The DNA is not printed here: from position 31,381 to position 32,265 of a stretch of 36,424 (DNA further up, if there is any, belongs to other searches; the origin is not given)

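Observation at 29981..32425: HTH - metallopeptidase - integrase module built like ImmR/ImmA/Int, but with an FtsH-type (M41-like) peptidase and a serine integrase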

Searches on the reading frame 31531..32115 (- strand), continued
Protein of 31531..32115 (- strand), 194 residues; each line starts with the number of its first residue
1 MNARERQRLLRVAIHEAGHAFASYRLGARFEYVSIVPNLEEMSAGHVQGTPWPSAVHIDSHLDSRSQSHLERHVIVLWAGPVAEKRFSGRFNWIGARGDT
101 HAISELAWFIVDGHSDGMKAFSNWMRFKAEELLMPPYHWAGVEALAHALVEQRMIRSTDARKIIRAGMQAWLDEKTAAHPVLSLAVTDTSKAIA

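Call 42: search_dna_similar(query=P0014, collection=phages, mode=protein, max_evalue=0.01, max_rows=30)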
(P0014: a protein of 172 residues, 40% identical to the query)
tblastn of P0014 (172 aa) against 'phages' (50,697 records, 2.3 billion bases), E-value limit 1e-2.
Records with a match: 18; places in all: 18; records where one place covers at least 80% of the query: 2.
Best place of each record, by identity: <60% 18.
By first word of the organism name: Pseudomonas 12; Salmonella 2; Acinetobacter 2; Ralstonia 1; Escherichia 1.
By host as written in the record: - 5; Pseudomonas aeruginosa PAO1 5; Pseudomonas aeruginosa 4; Salmonella enterica subsp. enterica serovar Kentucky 1; Homo sapiens 1; Ralstonia solanacearum R299, UW30 1; Escherichia coli O157:H7 ATCC 43895 1.
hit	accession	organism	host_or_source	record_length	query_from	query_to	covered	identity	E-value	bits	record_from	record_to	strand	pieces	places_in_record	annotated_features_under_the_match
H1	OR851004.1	Salmonella phage S.Kent 1-2-1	Salmonella enterica subsp. enterica ...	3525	5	172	98%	28.7%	2e-4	46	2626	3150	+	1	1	record has no annotation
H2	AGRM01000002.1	Salmonella enterica subsp. houtenae str. ATCC BAA-1581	Homo sapiens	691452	5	172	98%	28.7%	2e-4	46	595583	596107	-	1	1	ATP-dependent metalloprotease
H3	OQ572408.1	Pseudomonas phage Y6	Pseudomonas aeruginosa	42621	5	116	65%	32.5%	2e-4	47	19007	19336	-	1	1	record has no annotation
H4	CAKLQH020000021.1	Acinetobacter phage MD-2021a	not known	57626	5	116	65%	31.9%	2e-3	44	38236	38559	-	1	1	ftsH: cell division protein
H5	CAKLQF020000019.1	Acinetobacter phage MD-2021a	not known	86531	5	116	65%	31.9%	2e-3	44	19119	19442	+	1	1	ftsH: cell division protein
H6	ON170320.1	Ralstonia phage YO188_1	Ralstonia solanacearum R299, UW30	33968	3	116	66%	31.0%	5e-3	42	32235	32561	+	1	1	record has no annotation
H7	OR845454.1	Escherichia phage ECO95 1-6-1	Escherichia coli O157:H7 ATCC 43895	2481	5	116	65%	30.8%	3e-4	45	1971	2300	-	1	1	record has no annotation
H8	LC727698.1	Pseudomonas phage sp. 30-3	Pseudomonas aeruginosa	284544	17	116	58%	32.0%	5e-5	48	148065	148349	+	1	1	ftsH: ATP-dependent zinc metalloprotease FtsH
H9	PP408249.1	Pseudomonas phage vB_Pa-PAC2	Pseudomonas aeruginosa PAO1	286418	17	116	58%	32.0%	5e-5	48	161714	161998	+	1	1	cell division-associated ATP-dependent zinc metalloprotease FtsH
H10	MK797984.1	Pseudomonas phage vB_PaeM_PA5oct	-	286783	17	116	58%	32.0%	5e-5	48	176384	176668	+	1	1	cell division protein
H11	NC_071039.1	Pseudomonas phage vB_PaeM_PA5oct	-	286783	17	116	58%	32.0%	5e-5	48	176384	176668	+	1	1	cell division protein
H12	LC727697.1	Pseudomonas phage sp. 30-2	Pseudomonas aeruginosa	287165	17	116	58%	32.0%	5e-5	48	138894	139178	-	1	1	hflB: ATP-dependent zinc metalloprotease FtsH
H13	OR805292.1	Pseudomonas phage Cassandra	Pseudomonas aeruginosa PAO1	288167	17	116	58%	32.0%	5e-5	48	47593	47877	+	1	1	hypothetical protein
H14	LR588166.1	Pseudomonas phage vB_PaeM_MIJ3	-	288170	17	116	58%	32.0%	5e-5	48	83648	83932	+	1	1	ftsH: ATP-dependent zinc metalloprotease FtsH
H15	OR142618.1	Pseudomonas phage Callisto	Pseudomonas aeruginosa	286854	17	116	58%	32.0%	5e-5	48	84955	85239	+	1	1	ftsH: ATP-dependent zinc metalloprotease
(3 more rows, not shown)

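Call 43: search_dna_similar(query=P0014, collection=plasmids, mode=protein, max_evalue=0.01, max_rows=30)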
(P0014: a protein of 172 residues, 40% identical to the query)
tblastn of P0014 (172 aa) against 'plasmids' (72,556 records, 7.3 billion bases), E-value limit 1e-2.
Records with a match: 54; places in all: 54; records where one place covers at least 80% of the query: 7.
Best place of each record, by identity: <60% 54.
By first word of the organism name: Acinetobacter 4; Escherichia 4; Sinorhizobium 4; Microvirga 4; Agrobacterium 3; Arthrobacter 3; Klebsiella 3; Rhizobium 2; Kocuria 2; Mesomycoplasma 2; and 21 more.
By predicted mobility (MOB-suite, as given by PLSDB): non-mobilizable 44; mobilizable 6; conjugative 4.
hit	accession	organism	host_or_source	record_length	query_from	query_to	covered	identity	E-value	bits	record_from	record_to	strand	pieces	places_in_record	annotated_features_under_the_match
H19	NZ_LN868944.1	Salmonella enterica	Homo sapiens,feces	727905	5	172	98%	28.7%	8e-4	46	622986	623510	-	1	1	ftsH: ATP-dependent zinc metalloprotease FtsH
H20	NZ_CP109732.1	Enterobacter roggenkampii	whole organism,Sink Drain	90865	5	172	98%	28.1%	1e-3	46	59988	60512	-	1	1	ftsH: ATP-dependent zinc metalloprotease FtsH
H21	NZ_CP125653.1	Rhizobium sp. BT04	Phaseolus vulgaris,Pure culture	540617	18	170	89%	30.9%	1e-8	61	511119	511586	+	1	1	hypothetical protein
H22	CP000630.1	Rhizobium rhizogenes K84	-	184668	18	170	89%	30.2%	5e-9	61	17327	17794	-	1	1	hypothetical protein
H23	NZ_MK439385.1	Agrobacterium tumefaciens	Kerr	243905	18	170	89%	30.2%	5e-9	61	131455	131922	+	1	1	hypothetical protein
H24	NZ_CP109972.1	Agrobacterium salinitolerans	-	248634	18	170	89%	30.2%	5e-9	61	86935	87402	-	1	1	hypothetical protein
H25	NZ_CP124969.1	Agrobacterium tumefaciens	Cherry,cell culture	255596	18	170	89%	30.2%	5e-9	61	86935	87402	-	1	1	hypothetical protein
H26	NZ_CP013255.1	Kocuria flava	single cell,air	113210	7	116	64%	36.6%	6e-4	46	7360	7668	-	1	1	ftsH: ATP-dependent zinc metalloprotease FtsH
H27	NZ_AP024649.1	Arthrobacter sp. StoSoilB13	-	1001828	1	116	67%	33.9%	2e-4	48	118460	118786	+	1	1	none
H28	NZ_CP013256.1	Kocuria flava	single cell,air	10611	7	116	64%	34.8%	5e-3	44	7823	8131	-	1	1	ftsH: ATP-dependent zinc metalloprotease FtsH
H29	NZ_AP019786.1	Methylomagnum ishizawai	-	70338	5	116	65%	33.3%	1e-4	49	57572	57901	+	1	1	ftsH: ATP-dependent zinc metalloprotease FtsH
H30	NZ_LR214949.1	Mesomycoplasma hyorhinis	Uninoculated HEP-2 tissue culture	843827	1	116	67%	32.0%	2e-3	45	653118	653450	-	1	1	ftsH: ATP-dependent zinc metalloprotease FtsH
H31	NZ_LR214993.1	Mesomycoplasma hyopneumoniae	Pig,lung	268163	1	116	67%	31.7%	2e-4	48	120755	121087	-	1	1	ftsH: ATP-dependent zinc metalloprotease FtsH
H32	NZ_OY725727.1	Monoglobus pectinilyticus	-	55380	6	116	65%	33.0%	7e-5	49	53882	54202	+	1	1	ftsH: ATP-dependent zinc metalloprotease FtsH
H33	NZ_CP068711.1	Burkholderia thailandensis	soil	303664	5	116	65%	32.5%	1e-3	46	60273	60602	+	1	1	ftsH: ATP-dependent zinc metalloprotease FtsH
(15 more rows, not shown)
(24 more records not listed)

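Call 44: get_annotated_region(hit=H22, flank=5000)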
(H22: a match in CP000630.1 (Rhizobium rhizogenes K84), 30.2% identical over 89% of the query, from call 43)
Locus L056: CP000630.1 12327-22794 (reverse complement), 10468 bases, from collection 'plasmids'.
description: Agrobacterium radiobacter K84 plasmid pAtK84b, complete sequence
organism: Rhizobium rhizogenes K84 (NCBI taxid 311403)
taxonomy: Bacteria; Pseudomonadota; Alphaproteobacteria; Hyphomicrobiales; Rhizobiaceae; Rhizobium; Rhizobium rhizogenes; Rhizobium rhizogenes K84
host: -; source: -; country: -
typing (MOB-suite, as given by PLSDB): conjugative; replicon rep_cluster_490; relaxase MOBQ; mating-pair formation MPF_T
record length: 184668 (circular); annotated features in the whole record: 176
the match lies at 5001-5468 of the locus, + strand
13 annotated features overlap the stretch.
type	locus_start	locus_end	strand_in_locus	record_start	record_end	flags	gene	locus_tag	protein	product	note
CDS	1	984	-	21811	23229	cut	-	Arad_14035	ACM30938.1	conserved hypothetical protein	-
CDS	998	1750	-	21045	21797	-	-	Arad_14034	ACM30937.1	conserved hypothetical protein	-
CDS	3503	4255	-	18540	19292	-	-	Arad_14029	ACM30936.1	short chain dehydrogenase protein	-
CDS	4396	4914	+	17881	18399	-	-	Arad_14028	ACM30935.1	MarR family transcriptional regulator protein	-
CDS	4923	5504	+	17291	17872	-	-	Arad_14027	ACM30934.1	hypothetical protein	-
CDS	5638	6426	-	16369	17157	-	-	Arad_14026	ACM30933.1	TetR family transcriptional regulatory protein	-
CDS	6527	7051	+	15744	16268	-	-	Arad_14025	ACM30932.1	DinB family protein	-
CDS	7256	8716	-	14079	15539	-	-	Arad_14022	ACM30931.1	conserved hypothetical protein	-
CDS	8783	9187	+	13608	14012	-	-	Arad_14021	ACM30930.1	hypothetical protein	-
CDS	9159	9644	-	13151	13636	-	-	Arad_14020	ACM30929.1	transposase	-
CDS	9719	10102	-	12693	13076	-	-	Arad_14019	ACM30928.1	transposase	-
CDS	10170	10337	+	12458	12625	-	-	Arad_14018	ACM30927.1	hypothetical protein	-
CDS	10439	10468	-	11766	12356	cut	-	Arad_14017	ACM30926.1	conserved hypothetical protein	-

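Call 45: find_encoding_contigs(protein=P0030, flank=7000, max_places=2)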
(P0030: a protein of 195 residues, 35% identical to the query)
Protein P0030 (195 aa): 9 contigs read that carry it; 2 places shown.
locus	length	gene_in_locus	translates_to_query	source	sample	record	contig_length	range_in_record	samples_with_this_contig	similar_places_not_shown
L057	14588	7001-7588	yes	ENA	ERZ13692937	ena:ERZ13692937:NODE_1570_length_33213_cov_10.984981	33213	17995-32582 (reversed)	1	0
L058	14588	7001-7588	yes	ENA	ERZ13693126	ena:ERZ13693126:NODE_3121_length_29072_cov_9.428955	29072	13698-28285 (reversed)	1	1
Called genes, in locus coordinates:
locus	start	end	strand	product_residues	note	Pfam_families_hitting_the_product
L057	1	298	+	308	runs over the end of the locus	?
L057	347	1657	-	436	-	PF00753:Lactamase_B, PF12706:Lactamase_B_2, PF16661:Lactamase_B_6 (weak), PF10996:Beta-Casp, PF07521:RMMBL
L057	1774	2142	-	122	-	PF00903:Glyoxalase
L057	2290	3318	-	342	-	PF00296:Bac_luciferase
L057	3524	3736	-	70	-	PF00313:CSD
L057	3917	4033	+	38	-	-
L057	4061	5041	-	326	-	PF03060:NMO, PF05690:ThiG (weak), PF01070:FMN_dh, PF00478:IMPDH (weak)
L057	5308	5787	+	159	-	-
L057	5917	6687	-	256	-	PF01738:DLH, PF12146:Hydrolase_4 (faint), PF00326:Peptidase_S9 (faint)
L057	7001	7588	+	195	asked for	PF01434:Peptidase_M41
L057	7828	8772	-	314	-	PF13793:Pribosyltran_N, PF00156:Pribosyltran, PF14572:Pribosyl_synth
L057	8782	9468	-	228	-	PF00156:Pribosyltran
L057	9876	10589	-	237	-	PF01738:DLH, PF12146:Hydrolase_4 (faint)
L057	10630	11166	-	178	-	-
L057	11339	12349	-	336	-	PF09587:PGA_cap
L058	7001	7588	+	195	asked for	PF01434:Peptidase_M41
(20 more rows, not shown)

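Call 46: find_encoding_contigs(protein=P0035, flank=7000, max_places=2)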
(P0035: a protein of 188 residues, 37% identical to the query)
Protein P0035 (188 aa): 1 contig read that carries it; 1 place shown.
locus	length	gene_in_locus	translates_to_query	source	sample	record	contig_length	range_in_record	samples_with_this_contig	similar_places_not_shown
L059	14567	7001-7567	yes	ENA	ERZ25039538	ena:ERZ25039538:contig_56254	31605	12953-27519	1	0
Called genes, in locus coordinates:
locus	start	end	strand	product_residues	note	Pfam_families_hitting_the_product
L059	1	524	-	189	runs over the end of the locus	PF02357:NusG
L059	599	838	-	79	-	-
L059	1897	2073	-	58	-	PF00196:GerE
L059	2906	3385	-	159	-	-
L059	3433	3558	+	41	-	-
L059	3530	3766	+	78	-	-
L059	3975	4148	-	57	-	-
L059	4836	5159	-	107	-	PF00436:SSB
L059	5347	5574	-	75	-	-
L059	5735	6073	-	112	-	-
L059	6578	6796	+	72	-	-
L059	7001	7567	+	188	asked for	PF01434:Peptidase_M41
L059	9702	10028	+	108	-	-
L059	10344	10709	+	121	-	PF06296:RelE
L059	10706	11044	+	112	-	PF13560:HTH_31 (weak), PF01381:HTH_3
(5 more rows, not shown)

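Call 47: find_encoding_contigs(protein=P0090, flank=7000, max_places=2)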
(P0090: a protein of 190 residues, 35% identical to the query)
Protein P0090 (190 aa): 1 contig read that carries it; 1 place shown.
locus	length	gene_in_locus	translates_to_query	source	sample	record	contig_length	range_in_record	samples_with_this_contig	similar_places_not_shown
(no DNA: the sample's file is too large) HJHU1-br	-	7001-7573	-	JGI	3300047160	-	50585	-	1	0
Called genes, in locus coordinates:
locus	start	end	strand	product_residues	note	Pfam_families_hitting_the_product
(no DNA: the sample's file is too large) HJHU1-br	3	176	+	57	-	-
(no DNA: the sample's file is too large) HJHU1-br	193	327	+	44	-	-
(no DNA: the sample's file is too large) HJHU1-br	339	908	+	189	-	-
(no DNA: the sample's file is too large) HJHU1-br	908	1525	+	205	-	-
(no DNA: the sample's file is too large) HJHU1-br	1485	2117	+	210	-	-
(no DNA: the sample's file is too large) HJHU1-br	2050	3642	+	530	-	-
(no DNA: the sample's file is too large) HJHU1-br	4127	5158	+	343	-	PF13289:SIR2_2 (faint)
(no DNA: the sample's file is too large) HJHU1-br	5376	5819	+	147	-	-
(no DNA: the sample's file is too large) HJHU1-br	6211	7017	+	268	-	-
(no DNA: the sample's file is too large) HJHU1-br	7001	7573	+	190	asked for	PF01434:Peptidase_M41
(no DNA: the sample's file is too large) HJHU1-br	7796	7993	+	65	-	-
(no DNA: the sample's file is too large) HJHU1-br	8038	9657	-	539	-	PF28550:DUF8436, PF01266:DAO (faint), PF13450:NAD_binding_8 (weak), PF21688:FAD-depend_C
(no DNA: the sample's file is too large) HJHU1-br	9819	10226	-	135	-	PF02082:Rrf2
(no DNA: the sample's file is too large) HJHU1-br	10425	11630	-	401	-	-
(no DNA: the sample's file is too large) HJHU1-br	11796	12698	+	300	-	-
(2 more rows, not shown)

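Call 48: find_encoding_contigs(protein=P0119, flank=7000, max_places=2)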
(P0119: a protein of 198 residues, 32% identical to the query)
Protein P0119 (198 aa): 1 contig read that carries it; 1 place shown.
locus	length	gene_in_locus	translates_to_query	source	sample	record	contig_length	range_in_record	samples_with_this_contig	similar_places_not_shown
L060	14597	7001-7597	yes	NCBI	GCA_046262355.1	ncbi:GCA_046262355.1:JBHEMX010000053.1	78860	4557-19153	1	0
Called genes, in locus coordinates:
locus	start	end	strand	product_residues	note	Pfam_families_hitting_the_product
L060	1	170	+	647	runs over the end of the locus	PF27532:Mb0984_helical, PF27098:Rv0959_3rd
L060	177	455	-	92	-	PF19124:DUF5808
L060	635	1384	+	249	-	PF04886:PT (faint)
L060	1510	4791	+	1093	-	-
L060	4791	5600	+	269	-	PF12797:Fer4_2 (faint), PF13237:Fer4_10 (faint), PF12838:Fer4_7, PF12838:Fer4_7 (weak), PF13247:Fer4_11, PF25160:LdpA_Fe-S-bd (weak), PF12837:Fer4_6, PF00037:Fer4 (weak), +4 more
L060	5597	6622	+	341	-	PF14589:NrfD_2, PF03916:NrfD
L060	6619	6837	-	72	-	-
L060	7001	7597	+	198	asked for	PF01434:Peptidase_M41 (weak)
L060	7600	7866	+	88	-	-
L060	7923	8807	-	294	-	PF01263:Aldose_epim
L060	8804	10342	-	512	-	PF00370:FGGY_N, PF02782:FGGY_C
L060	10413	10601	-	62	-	PF05532:CsbD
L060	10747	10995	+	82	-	-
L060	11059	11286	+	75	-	-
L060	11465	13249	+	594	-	PF13088:BNR_2 (faint), PF24316:Tli3 (faint), PF02012:BNR (faint)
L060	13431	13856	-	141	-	PF00011:HSP20, PF17886:ArsA_HSP20 (weak)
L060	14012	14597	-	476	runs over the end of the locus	PF00171:Aldedh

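Call 51: find_related_loci(query=A2, collection=metagenome_contigs, flank=5000)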
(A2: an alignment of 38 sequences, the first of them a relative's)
Query A2 (194 aa) in metagenome_contigs; peptide patterns used: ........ (x = any residue, [..] = any of these).
600 stretches matched a pattern (row limit reached: there are more); 18 encode a relative of the query (tblastn E <= 1e-3); 18 distinct loci.
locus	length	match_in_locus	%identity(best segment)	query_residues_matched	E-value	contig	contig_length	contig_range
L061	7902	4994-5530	31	4-175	4e-14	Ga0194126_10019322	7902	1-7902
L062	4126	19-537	27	7-169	2e-11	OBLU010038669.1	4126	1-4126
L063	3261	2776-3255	28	1-155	4e-11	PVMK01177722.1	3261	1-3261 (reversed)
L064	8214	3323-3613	30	6-108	3e-10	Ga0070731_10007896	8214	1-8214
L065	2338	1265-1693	28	12-167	1e-9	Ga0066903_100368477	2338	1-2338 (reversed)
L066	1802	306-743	32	12-159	2e-9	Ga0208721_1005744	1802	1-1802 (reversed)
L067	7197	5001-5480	27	10-165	3e-9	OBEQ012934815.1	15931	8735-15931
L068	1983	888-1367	28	1-164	3e-9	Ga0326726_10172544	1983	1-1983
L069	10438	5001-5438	29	12-159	2e-8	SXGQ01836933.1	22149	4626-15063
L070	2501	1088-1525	25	12-165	2e-8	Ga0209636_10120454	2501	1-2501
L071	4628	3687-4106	32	11-164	6e-8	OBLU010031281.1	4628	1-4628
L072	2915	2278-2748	27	13-168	9e-8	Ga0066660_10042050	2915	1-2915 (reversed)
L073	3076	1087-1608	25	5-164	3e-7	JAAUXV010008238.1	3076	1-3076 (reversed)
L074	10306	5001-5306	32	2-111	1e-6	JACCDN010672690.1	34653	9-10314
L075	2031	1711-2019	32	7-112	1e-6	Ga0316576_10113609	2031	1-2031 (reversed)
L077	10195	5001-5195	37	13-84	1e-5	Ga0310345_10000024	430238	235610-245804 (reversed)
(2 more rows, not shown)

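Call 58: search_protein_families(library=pfam, alignment_id=A3, max_evalue=0.001)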
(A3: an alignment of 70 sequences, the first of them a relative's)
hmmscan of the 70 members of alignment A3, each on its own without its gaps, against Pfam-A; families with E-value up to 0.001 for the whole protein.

A. member 1, L050:7355-7561:- (68 aa): 0 families

B. families by the number of members that match (of 70 scanned): 56 families (the first 25 are shown)
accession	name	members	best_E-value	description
PF00589.27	Phage_integrase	3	2.6e-33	Phage integrase family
PF00239.26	Resolvase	2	1.7e-30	Resolvase, N terminal domain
PF07508.19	Recombinase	2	3.3e-18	Recombinase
PF12728.13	HTH_17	2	1e-16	Helix-turn-helix domain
PF13551.12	HTH_29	2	0.00053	Winged helix-turn helix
PF10459.15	Peptidase_S46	1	1.8e-202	Peptidase S46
PF03629.24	SASA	1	9e-64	Carbohydrate esterase, sialic acid-specific acetylesterase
PF03150.19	CCP_MauG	1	3.9e-49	Di-haem cytochrome c peroxidase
PF00884.28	Sulfatase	1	4.6e-47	Sulfatase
PF16257.11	UxaE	1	2.3e-45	tagaturonate epimerase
PF13561.12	adh_short_C2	1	5.1e-39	Enoyl-(Acyl carrier protein) reductase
PF00817.25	IMS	1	7e-38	impB/mucB/samB family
PF00106.31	adh_short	1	3.5e-34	short chain dehydrogenase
PF08282.18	Hydrolase_3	1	4.2e-26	haloacid dehalogenase-like hydrolase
PF13472.12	Lipase_GDSL_2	1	2.5e-25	GDSL-like Lipase/Acylhydrolase family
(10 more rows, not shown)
